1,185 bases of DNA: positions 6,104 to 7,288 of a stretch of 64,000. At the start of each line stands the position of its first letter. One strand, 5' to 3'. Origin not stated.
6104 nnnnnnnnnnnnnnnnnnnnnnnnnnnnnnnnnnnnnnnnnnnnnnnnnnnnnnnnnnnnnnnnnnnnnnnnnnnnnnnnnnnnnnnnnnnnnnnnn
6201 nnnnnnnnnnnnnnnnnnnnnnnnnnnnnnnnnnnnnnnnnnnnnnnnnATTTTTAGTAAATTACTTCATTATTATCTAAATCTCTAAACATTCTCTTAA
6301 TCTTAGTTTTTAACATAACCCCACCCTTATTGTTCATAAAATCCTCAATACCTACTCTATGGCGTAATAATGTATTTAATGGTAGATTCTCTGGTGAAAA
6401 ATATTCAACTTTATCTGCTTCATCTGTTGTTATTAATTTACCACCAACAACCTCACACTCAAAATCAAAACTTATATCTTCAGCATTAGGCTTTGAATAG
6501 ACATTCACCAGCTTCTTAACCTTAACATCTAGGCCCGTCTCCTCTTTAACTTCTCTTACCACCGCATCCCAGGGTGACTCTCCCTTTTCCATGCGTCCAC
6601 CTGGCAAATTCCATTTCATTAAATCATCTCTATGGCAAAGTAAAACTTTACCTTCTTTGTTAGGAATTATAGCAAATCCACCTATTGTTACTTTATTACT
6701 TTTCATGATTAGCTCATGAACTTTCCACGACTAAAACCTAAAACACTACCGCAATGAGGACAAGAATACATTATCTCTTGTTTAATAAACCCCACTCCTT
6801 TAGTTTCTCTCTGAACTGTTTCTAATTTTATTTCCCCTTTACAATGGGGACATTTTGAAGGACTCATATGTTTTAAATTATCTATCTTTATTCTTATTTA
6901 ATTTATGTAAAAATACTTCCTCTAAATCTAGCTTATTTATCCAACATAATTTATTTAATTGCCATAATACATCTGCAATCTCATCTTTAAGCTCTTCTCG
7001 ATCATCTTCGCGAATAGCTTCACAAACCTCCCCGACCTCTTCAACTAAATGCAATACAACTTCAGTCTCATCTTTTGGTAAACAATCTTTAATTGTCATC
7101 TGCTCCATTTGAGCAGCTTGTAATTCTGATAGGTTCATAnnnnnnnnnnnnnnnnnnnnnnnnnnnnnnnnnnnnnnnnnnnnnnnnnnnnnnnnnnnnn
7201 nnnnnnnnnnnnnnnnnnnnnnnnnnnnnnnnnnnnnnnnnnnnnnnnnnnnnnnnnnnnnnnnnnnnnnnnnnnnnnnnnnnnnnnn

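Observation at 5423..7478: Compact nucleotide-sanitation/salvage cluster: DNPH1/Rcl-like, a second deoxyribosyltransferase-fold protein, NUDIX, MazG-like, two zinc ribbons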

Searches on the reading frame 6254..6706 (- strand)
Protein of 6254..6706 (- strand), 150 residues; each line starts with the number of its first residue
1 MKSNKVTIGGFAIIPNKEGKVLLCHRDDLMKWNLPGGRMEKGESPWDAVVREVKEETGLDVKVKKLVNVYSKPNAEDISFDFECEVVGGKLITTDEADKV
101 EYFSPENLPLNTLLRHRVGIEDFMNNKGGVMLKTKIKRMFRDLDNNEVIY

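Call 3: search_protein_families(library=pfam, proteins=[window:6254-6706:-], max_evalue=0.1)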
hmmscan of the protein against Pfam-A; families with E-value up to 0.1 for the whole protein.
window:6254-6706:- (150 aa): 2 families
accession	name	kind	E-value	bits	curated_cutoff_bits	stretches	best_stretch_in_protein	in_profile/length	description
PF00293.34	NUDIX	-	6.6e-20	71.9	21.1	1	12-112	8-123/134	NUDIX domain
PF14815.12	NUDIX_4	-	0.012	15.9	35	1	12-63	3-55/113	NUDIX domain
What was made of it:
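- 6254..6706 (-): ORF3, NUDIX hydrolase (150 aa). The Nudix box (residues 37-59) lies at 6530-6598. PF00293 E 6.6e-20, 71.9 bits against a cut-off of 21.1 (call 3).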

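Call 4: search_protein_families(library=ncbifam, proteins=[window:6254-6706:-], max_evalue=0.1)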
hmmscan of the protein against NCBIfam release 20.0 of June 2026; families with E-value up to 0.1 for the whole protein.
window:6254-6706:- (150 aa): 25 families
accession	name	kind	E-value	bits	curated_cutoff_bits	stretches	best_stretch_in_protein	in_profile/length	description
NF006530.0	PRK08999.1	equivalog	7.8e-11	41.6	245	1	11-81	10-85/315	Nudix family hydrolase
TIGR00586.1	mutt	equivalog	1.5e-10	41.2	97.9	1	10-67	8-69/129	8-oxo-dGTP diphosphatase MutT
NF041652.1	Nud_hyd_Dein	equivalog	7.9e-10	39.2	200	1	16-70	22-83/152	Nudix hydrolase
NF008044.0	PRK10776.1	equivalog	1.1e-09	38.3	148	1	5-69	5-70/130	8-oxo-dGTP diphosphatase MutT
TIGR02705.1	nudix_YtkD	equivalog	4.4e-09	36.1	154.4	1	13-70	29-85/156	RNA deprotection pyrophosphohydrolase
NF001937.0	PRK00714.1-4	equivalog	1.5e-08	34.5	139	1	13-66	14-67/161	RNA pyrophosphohydrolase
NF007834.0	PRK10546.1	equivalog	2.3e-08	33.9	156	1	12-70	8-70/135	pyrimidine (deoxy)nucleoside triphosphate diphosphatase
NF052459.1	OxoGTPPhMutT1Mycb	equivalog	2.8e-08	33.2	475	1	18-104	17-105/292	8-oxo-(d)GTP phosphatase MutT1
NF001936.0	PRK00714.1-3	equivalog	7.5e-08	32.4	118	1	17-83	21-82/155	RNA pyrophosphohydrolase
NF001938.0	PRK00714.1-5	equivalog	1.2e-07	31.2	116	1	14-66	20-80/172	RNA pyrophosphohydrolase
NF001934.0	PRK00714.1-1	equivalog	2.2e-07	30.4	241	1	13-67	14-68/176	RNA pyrophosphohydrolase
NF006961.0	PRK09438.1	equivalog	2.8e-07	30.1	103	1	11-66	12-68/151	dihydroneopterin triphosphate diphosphatase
NF001935.0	PRK00714.1-2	equivalog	1.6e-06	27.7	259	1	13-67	14-68/183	RNA pyrophosphohydrolase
NF003788.0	PRK05379.1-5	equivalog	0.00012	21.6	354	1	18-66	223-274/351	bifunctional nicotinamide-nucleotide adenylyltransferase/Nudix hydroxylase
NF012016.0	PRK15472.1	equivalog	0.00019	21.2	95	1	17-66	13-67/141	nucleoside triphosphatase NudI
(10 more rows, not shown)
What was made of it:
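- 6254..6706 (-): No NCBIfam equivalog reaches its cut-off (call 4).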

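Call 10: search_protein_families(library=phrogs, proteins=[window:6254-6706:-], max_evalue=0.01)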
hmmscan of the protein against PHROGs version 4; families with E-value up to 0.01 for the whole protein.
window:6254-6706:- (150 aa): 9 families
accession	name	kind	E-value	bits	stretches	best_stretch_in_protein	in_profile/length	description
phrog_1198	-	other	2.8e-21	77.4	1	7-109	38-151/253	MutT/NUDIX hydrolase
phrog_1185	-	other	3.7e-12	47.3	1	12-68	152-217/301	nudix hydrolase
phrog_15528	-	head and packaging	9.1e-12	45.2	1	13-107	526-622/794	portal protein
phrog_25541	-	unknown function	1e-11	45.8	1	20-115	86-188/210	-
phrog_6216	-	unknown function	2.6e-09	37.3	1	17-110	11-100/545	-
phrog_19657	-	other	4.5e-08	34.2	1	28-66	57-95/176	nudix hydrolase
phrog_10313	-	other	2.1e-07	31.9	1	15-71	20-79/159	nudix hydrolase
phrog_9999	-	other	8.8e-05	23.5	1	33-111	56-138/186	nudix hydrolase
phrog_4959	-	unknown function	0.0055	17.3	1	49-143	60-153/160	-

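Call 11: search_protein_families(library=padloc, proteins=[window:6254-6706:-], max_evalue=0.01)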
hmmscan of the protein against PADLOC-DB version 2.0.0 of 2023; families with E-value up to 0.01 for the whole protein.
window:6254-6706:- (150 aa): 1 family
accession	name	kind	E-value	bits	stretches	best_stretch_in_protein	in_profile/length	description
PDLC04899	PDC-S07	-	5.3e-16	56.5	1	10-109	11-113/135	-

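Call 72: search_solved_structures(query=window:6254-6706:-, max_evalue=0.00001)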
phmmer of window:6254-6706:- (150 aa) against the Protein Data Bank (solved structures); distinct sequences matched with E-value up to 0.00001: 22.
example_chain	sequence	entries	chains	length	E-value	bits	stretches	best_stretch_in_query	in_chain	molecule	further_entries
3id9_A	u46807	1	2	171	1.4e-14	57.6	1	18-127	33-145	MutT/NUDIX family protein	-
3smd_A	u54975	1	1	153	1.8e-14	57.2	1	12-109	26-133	MutT/NUDIX family protein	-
2yyh_A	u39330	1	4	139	2.1e-10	44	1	18-125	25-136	8-OXO-dGTPase domain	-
3q1p_A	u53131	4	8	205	2.3e-10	43.9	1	19-116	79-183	Phosphohydrolase (MutT/nudix family protein)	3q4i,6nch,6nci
3cng_A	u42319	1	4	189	6.1e-09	39.3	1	13-113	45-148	NUDIX hydrolase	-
3o8s_A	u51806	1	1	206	1.3e-08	38.3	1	17-110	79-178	ADP-ribose pyrophosphatase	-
3gg6_A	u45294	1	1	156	1.3e-08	38.2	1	14-100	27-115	Nucleoside diphosphate-linked moiety X motif 18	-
4hfq_A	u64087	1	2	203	2.1e-08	37.6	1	20-110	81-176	MutT/nudix family protein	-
4hvy_A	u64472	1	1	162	1.5e-07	34.8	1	16-100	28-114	Nucleoside diphosphate-linked moiety X motif 18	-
3ees_A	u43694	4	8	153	6.6e-07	32.7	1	15-66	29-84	Probable pyrophosphohydrolase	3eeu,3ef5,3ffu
2jvb_A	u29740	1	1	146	9e-07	32.3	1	6-108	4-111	mRNA-decapping enzyme subunit 2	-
1sjy_A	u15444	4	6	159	9.2e-07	32.2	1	22-70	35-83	MutT/nudix family protein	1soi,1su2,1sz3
4k6e_A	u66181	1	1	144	1.4e-06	31.7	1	7-108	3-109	mRNA-decapping enzyme subunit 2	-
4kg4_A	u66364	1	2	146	2e-06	31.1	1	6-105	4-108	mRNA-decapping enzyme subunit 2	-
3r03_A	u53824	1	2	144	2e-06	31.1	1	14-67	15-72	NUDIX hydrolase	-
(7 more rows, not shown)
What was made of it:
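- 6254..6706 (-): The closest solved structures are generic MutT/NUDIX proteins, E 1e-14 (call 72).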

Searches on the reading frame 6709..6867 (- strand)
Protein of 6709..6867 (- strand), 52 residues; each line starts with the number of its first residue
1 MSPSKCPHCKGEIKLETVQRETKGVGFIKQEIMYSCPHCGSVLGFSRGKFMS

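Call 3: search_protein_families(library=pfam, proteins=[window:6709-6867:-], max_evalue=0.1)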
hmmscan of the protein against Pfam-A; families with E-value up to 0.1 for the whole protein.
window:6709-6867:- (52 aa): 57 families (the best 25 are shown)
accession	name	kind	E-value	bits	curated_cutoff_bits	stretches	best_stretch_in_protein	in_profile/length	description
PF08274.17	Zn_Ribbon_YjdM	-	2.7e-05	24.5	30.8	1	4-41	3-27/30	PhnA Zinc-Ribbon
PF13824.12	zf-Mss51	-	0.00015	22.3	27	1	5-51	1-32/55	Zinc-finger of mitochondrial splicing suppressor 51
PF24460.1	DUF7575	-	0.0002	21.1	28.5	0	4-13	4-13/28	Domain of unknown function (DUF7575)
PF13248.11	Zn_ribbon_3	-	0.00028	20.7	27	1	33-42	2-11/26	zinc-ribbon domain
PF17283.8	Zn_ribbon_SprT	-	0.00036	20.9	28.1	0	5-14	26-35/38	SprT-like zinc ribbon domain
PF21344.3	Zn_ribbon_LysW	-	0.00071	19.6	27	0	5-17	2-14/46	Alpha-aminoadipate carrier protein LysW-like, globular domain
PF05876.18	GpA_ATPase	-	0.001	19.2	25.6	1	5-43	196-233/247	Phage terminase large subunit gpA, ATPase domain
PF01396.24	Zn_ribbon_Top1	-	0.0016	18.7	32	0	5-14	3-12/39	Topoisomerase DNA binding C4 zinc finger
PF08271.17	Zn_Ribbon_TF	-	0.0025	17.8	29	0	34-44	20-30/43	TFIIB zinc-binding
PF23548.1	Zn_ribbon_FGT1_2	-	0.0027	17.7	27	0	35-43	22-30/35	FORGETTER1 second zinc ribbon domain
PF17915.7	zf_Rg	-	0.0033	17.3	25.5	0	4-19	8-23/49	Reverse gyrase zinc finger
PF00684.25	DnaJ_CXXCXGXG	-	0.0036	18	32.7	1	3-40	15-48/65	DnaJ central domain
PF14369.11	Zn_ribbon_19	-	0.0039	17.7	30.8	0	35-41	23-29/35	zinc-ribbon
PF23549.1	Zn_ribbon_GRF_2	-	0.0048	17.1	27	0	3-20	1-18/45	GRF-like zinc ribbon domain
PF09723.15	Zn_ribbon_8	-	0.0051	17.2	34.4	0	36-41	29-34/41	Zinc ribbon domain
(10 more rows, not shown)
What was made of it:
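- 6709..6867 (-): ORF4, a 52-aa CxxC...CxxC protein. Its role in the module is not established. Only sub-threshold zinc-ribbon matches, the best being PF08274 at 24.5 bits against a cut-off of 30.8 (call 3).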

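Call 4: search_protein_families(library=ncbifam, proteins=[window:6709-6867:-], max_evalue=0.1)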
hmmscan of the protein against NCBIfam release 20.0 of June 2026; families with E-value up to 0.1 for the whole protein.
window:6709-6867:- (52 aa): 21 families
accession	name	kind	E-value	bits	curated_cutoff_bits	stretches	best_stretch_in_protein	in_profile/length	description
NF041913.1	HVO_2142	equivalog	0.0027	17.5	90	0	2-20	10-28/48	HVO_2142 family zinc finger protein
NF045645.1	DVU_1557_fam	equivalog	0.0071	16.5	60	1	5-43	4-40/60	DVU_1557 family redox protein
TIGR02098.1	MJ0042_CXXC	domain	0.0073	16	20.9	0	5-13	4-12/38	MJ0042-type zinc finger domain-containing protein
NF045720.1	rubredox_RCKP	subfamily_domain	0.0082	15.7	45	0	3-12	19-28/34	RCKP-type rubredoxin-like domain-containing protein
NF047912.1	ECs_2282_CxxC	subfamily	0.0087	15.9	37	1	5-43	4-37/60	ECs_2282 family putative zinc-binding protein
TIGR04104.1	cxxc_20_cxxc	subfamily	0.0094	16.3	45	1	5-43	2-35/93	TIGR04104 family putative zinc finger protein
NF053765.1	AntSigFFinGp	equivalog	0.016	15.6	95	0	31-44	2-15/76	anti-sigma-F factor Fin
NF033497.1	rubre_like_arch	subfamily_domain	0.016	14.9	32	0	2-13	15-26/34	rubrerythrin-like domain-containing protein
TIGR03655.1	anti_R_Lar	subfamily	0.021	15.1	39.6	0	34-41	2-9/55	Lar family restriction alleviation protein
NF038101.1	Trm112_arch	equivalog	0.022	14.9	77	1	6-25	11-30/59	methytransferase partner Trm112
NF001605.0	PRK00398.1-2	equivalog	0.028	14.3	63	0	33-43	1-11/43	DNA-directed RNA polymerase subunit P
TIGR04165.1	methano_modCys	hypoth_equivalog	0.029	14.6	60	0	31-42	5-16/50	TIGR04165 family Cys-rich peptide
NF041197.2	CxxC_Se_CxxC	equivalog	0.032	14.4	40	0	31-42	16-27/53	dual CXXC motif small (seleno)protein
NF038384.1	zinc_YnfU_fam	subfamily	0.033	13.7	36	0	4-42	17-47/52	YnfU family zinc-binding protein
NF001608.0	PRK00398.1-6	equivalog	0.034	14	84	0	4-12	22-30/46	DNA-directed RNA polymerase subunit P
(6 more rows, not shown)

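Call 10: search_protein_families(library=phrogs, proteins=[window:6709-6867:-], max_evalue=0.01)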
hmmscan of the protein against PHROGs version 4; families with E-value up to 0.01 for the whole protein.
window:6709-6867:- (52 aa): 8 families
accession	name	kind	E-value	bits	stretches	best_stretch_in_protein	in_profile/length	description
phrog_32219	-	unknown function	5.6e-07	30.6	1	5-19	3-17/41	-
phrog_2993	-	unknown function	0.00019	22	1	1-45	15-56/90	-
phrog_1934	-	unknown function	0.00071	20.5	1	2-45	12-55/144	-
phrog_2834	-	unknown function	0.001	19.9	0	29-47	11-29/78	-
phrog_1305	-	DNA, RNA and nucleotide metabolism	0.0014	19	1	3-43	16-59/226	DNA binding protein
phrog_5602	-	unknown function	0.0022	18.6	0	5-19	44-58/60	-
phrog_21581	-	unknown function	0.0038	18.1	0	30-47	18-35/152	-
phrog_6422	-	moron, auxiliary metabolic gene and host takeover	0.0078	17.6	0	3-41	7-38/120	Lar-like restriction alleviation protein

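Call 11: search_protein_families(library=padloc, proteins=[window:6709-6867:-], max_evalue=0.01)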
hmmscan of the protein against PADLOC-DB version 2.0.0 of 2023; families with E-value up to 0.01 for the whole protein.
window:6709-6867:- (52 aa): 1 family
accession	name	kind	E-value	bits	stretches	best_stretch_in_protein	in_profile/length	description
PDLC04447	PDC-M14A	-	0.0099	14.3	0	5-41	21-51/152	-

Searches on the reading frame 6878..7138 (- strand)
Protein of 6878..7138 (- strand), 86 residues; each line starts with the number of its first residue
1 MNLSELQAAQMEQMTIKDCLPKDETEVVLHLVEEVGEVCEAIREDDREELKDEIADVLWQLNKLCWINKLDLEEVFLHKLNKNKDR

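Call 3: search_protein_families(library=pfam, proteins=[window:6878-7138:-], max_evalue=0.1)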
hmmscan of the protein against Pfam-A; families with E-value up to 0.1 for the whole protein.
window:6878-7138:- (86 aa): 3 families
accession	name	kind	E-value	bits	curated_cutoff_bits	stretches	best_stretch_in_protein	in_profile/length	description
PF03819.22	MazG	-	2.5e-14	53.7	22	1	25-86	4-69/74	MazG nucleotide pyrophosphohydrolase domain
PF01503.22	PRA-PH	-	2.8e-07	31.3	21.3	1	27-76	30-79/86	Phosphoribosyl-ATP pyrophosphohydrolase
PF12643.12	MazG-like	-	0.0051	17.5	27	1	30-83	14-66/85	MazG-like family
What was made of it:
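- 6878..7138 (-): ORF5, a short single-domain MazG-type NTP pyrophosphohydrolase (86 aa). The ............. metal-binding motifs (residues 33-56) lie at 6971-7042. PF03819 E 2.5e-14, 53.7 bits against a cut-off of 22 (call 3).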

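Call 4: search_protein_families(library=ncbifam, proteins=[window:6878-7138:-], max_evalue=0.1)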
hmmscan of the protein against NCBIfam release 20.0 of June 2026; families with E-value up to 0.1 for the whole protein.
window:6878-7138:- (86 aa): 15 families
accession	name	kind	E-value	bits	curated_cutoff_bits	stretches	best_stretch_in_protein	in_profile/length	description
NF007113.1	PRK09562.1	equivalog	7.2e-06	25.8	208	1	26-65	29-68/251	nucleoside triphosphate pyrophosphohydrolase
TIGR03188.1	histidine_hisI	equivalog_domain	1.2e-05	25.4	42.7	1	18-76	23-81/84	phosphoribosyl-ATP diphosphatase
NF008988.0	PRK12334.1-4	equivalog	4.4e-05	22.5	501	1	27-62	158-193/335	nucleoside triphosphate pyrophosphohydrolase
NF052436.1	YabN_Meth_PPase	exception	0.00012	21.3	525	1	30-61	261-292/486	bifunctional methyltransferase/pyrophosphohydrolase YabN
TIGR00444.1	mazG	subfamily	0.00025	20.8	148.3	1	27-61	23-57/248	MazG family protein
NF001613.0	PRK00400.1-5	equivalog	0.00033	20.6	120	1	24-81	34-90/107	phosphoribosyl-ATP diphosphatase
NF002747.0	PRK02759.1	equivalog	0.00066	19.3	187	1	22-81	144-202/208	bifunctional phosphoribosyl-AMP cyclohydrolase/phosphoribosyl-ATP diphosphatase HisIE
NF001610.0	PRK00400.1-1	equivalog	0.0022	18.1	104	1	23-78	37-92/93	phosphoribosyl-ATP diphosphatase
NF008989.0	PRK12334.2-1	equivalog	0.006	15.6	494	1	30-61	145-176/328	nucleoside triphosphate pyrophosphohydrolase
NF008986.0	PRK12333.1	equivalog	0.0061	16.6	292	1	28-61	29-62/204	nucleoside triphosphate pyrophosphohydrolase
NF001611.0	PRK00400.1-3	equivalog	0.017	15.3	99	1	8-60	19-71/108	phosphoribosyl-ATP diphosphatase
NF008991.0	PRK12334.2-3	equivalog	0.021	14.2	696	1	26-61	162-197/454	nucleoside triphosphate pyrophosphohydrolase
NF008987.0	PRK12334.1-1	equivalog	0.043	13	375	1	29-61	114-146/326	nucleoside triphosphate pyrophosphohydrolase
NF008990.0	PRK12334.2-2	equivalog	0.078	12.3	884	1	27-61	171-205/436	nucleoside triphosphate pyrophosphohydrolase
NF007218.0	PRK09639.1-2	equivalog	0.084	12.6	265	1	11-71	13-72/185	RNA polymerase sigma factor SigX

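Call 10: search_protein_families(library=phrogs, proteins=[window:6878-7138:-], max_evalue=0.01)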
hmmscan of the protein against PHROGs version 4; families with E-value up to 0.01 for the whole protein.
window:6878-7138:- (86 aa): 11 families
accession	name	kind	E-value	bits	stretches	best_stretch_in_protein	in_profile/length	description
phrog_1992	-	other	2.7e-07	31.5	1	29-81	119-171/293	MazG-like pyrophosphatase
phrog_1247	-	other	4.3e-07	30.3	1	22-69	147-197/444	MazG-like pyrophosphatase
phrog_229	-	other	8.5e-06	26.2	1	31-82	282-340/533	MazG-like pyrophosphatase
phrog_28554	-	other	3.3e-05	24.7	1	12-86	143-218/236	MazG-like pyrophosphatase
phrog_715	-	other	6.2e-05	24.3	1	23-63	27-67/123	MazG-like pyrophosphatase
phrog_5164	-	unknown function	0.00085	20.4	1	26-76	15-68/91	-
phrog_21738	-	unknown function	0.00091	20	1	14-70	217-274/311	-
phrog_3301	-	other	0.0025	18.8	1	44-86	118-160/169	pyrophosphatase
phrog_671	-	other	0.0027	17.3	1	30-59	568-597/678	nucleotide pyrophosphohydrolase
phrog_31057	-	unknown function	0.0035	17.6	1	25-64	154-193/309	-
phrog_1994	-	DNA, RNA and nucleotide metabolism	0.0081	17.1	1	29-86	93-155/170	DNA binding protein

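Call 11: search_protein_families(library=padloc, proteins=[window:6878-7138:-], max_evalue=0.01)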
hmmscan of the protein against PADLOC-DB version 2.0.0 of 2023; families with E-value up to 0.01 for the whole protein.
window:6878-7138:- (86 aa): 1 family
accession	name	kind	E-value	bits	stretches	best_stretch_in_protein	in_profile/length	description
PDLC03919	NsnC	-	0.00046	17.9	0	40-71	146-177/251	-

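Call 73: search_solved_structures(query=window:6878-7138:-, max_evalue=0.01, show_alignments=1)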
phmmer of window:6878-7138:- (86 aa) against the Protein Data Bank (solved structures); distinct sequences matched with E-value up to 0.01: 2.
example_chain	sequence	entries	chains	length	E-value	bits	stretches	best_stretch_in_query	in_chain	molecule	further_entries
1vmg_A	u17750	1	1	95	3.6e-05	27.3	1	2-79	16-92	Hypothetical protein SSO3215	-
2q73_A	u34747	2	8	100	0.0084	19.7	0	2-75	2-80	Hypothetical protein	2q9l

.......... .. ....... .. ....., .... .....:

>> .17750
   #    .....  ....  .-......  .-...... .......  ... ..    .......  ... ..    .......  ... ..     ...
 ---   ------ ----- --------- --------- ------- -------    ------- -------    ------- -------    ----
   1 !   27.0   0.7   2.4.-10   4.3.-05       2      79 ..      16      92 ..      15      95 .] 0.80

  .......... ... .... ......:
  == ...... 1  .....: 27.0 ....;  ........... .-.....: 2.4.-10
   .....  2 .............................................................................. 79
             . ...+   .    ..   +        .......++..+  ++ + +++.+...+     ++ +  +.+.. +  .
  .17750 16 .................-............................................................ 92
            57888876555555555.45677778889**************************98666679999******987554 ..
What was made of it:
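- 6878..7138 (-): The closest solved structure is SSO3215 (1vmg), E 3.6e-5 (call 73).
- The NUDIX and MazG substrates are unassigned (calls 4, 72, 73).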
